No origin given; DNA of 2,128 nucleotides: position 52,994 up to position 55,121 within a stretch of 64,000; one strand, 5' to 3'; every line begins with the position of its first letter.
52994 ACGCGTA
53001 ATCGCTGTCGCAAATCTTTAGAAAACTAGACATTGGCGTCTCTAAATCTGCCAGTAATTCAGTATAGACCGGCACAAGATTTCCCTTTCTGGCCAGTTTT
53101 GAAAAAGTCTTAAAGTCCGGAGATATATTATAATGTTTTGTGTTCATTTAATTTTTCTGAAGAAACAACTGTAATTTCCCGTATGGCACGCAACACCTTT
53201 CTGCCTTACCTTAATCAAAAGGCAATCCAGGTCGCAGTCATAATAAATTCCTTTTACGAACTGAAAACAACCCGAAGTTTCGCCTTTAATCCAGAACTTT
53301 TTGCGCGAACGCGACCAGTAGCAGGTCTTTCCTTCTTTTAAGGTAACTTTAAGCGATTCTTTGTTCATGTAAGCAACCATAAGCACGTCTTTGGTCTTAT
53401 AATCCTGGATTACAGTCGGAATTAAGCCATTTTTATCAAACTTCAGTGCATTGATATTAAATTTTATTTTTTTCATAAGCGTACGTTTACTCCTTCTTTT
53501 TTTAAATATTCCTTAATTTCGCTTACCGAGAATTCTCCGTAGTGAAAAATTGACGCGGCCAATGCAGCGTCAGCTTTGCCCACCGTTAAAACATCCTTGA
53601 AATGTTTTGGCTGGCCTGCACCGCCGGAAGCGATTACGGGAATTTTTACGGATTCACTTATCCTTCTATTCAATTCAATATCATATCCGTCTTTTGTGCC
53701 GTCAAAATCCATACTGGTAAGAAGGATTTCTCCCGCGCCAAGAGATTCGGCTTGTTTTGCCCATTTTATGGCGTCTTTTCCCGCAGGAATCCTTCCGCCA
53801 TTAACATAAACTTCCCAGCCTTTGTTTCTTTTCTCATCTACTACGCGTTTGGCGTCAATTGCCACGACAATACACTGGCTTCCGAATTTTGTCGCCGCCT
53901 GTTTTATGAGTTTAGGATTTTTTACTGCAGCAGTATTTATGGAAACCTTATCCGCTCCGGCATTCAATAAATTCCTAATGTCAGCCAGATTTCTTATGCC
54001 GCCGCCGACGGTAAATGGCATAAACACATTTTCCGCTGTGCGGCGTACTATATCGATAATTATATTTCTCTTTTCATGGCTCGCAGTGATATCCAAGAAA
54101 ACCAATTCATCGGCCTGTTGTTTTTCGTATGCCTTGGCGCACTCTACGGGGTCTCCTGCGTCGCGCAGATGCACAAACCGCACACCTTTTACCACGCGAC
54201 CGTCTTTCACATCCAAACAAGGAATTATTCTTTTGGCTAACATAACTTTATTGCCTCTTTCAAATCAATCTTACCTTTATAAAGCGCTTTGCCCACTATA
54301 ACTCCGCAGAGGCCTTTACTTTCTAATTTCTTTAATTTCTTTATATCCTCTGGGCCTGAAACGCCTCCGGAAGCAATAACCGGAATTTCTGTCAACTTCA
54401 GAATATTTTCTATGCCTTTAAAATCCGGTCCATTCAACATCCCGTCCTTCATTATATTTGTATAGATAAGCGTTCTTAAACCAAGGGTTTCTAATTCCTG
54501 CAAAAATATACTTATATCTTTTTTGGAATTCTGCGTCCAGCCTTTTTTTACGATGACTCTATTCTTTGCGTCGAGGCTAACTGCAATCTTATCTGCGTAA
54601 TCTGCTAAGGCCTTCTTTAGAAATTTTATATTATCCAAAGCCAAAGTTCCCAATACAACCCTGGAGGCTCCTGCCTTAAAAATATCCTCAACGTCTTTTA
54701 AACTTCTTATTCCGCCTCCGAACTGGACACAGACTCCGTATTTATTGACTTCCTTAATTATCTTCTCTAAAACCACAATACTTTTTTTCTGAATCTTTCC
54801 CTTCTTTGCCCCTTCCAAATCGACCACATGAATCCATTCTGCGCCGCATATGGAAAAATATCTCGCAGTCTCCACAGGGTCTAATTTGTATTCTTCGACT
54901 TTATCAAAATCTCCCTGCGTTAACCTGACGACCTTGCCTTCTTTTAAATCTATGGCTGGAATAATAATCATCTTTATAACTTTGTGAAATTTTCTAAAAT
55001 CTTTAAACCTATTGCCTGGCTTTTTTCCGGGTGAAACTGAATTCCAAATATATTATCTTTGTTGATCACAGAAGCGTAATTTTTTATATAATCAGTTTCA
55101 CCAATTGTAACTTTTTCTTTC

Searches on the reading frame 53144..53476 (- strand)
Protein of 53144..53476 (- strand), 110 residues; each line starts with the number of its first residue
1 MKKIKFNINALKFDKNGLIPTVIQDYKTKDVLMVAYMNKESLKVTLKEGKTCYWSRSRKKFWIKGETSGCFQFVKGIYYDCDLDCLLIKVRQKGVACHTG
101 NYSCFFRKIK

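Call 41: search_protein_families(library=pfam, proteins=[window:53144-53476:-], max_evalue=0.001)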
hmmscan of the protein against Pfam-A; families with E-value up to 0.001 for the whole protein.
window:53144-53476:- (110 aa): 1 family
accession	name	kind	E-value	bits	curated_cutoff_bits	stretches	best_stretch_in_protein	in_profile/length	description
PF01502.23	PRA-CH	-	4.2e-34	116.7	27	1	33-106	1-74/74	Phosphoribosyl-AMP cyclohydrolase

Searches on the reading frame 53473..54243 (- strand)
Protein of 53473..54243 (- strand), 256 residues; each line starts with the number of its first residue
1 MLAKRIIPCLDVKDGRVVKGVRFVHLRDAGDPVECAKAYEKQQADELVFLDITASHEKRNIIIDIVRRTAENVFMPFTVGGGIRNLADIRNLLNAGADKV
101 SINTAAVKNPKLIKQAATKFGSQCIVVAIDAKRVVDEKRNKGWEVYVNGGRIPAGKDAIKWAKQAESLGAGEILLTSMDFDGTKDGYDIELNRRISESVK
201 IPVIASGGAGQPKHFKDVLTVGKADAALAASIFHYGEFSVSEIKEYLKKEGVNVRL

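Call 41: search_protein_families(library=pfam, proteins=[window:53473-54243:-], max_evalue=0.001)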
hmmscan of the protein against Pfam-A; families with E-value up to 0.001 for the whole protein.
window:53473-54243:- (256 aa): 6 families
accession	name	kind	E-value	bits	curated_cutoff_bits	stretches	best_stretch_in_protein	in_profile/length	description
PF00977.27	His_biosynth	-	8.4e-89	297.3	23.6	1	5-238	1-227/228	Histidine biosynthesis protein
PF03060.21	NMO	-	4.2e-07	30.1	28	1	158-243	145-236/331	Nitronate monooxygenase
PF02581.23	TMP-TENI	-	1.4e-06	28.2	27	0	36-103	108-177/180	Thiamine monophosphate synthase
PF01207.24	Dus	-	8.4e-06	25.5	20.4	1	61-124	171-234/311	Dihydrouridine synthase (Dus)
PF05690.20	ThiG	-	8.2e-05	22.5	23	0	182-230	156-204/247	Thiazole biosynthesis protein ThiG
PF04309.18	G3P_antiterm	-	0.00051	20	27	0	62-104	127-169/173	Glycerol-3-phosphate responsive antiterminator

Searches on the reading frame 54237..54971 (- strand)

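Call 41: search_protein_families(library=pfam, proteins=[window:54237-54971:-], max_evalue=0.001)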
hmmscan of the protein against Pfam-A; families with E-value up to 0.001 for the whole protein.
window:54237-54971:- (244 aa): 5 families
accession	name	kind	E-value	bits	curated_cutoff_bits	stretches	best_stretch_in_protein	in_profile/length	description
PF00977.27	His_biosynth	-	3.8e-70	236.3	23.6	1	3-236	2-228/228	Histidine biosynthesis protein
PF03060.21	NMO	-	4.9e-05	23.3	28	0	53-110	167-224/331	Nitronate monooxygenase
PF01180.27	DHO_dh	-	0.00012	21.8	27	0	59-116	221-278/291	Dihydroorotate dehydrogenase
PF01207.24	Dus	-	0.00015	21.4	20.4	0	142-231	130-218/311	Dihydrouridine synthase (Dus)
PF00290.26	Trp_syntA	-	0.00015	21.2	27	0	65-129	183-247/259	Tryptophan synthase alpha chain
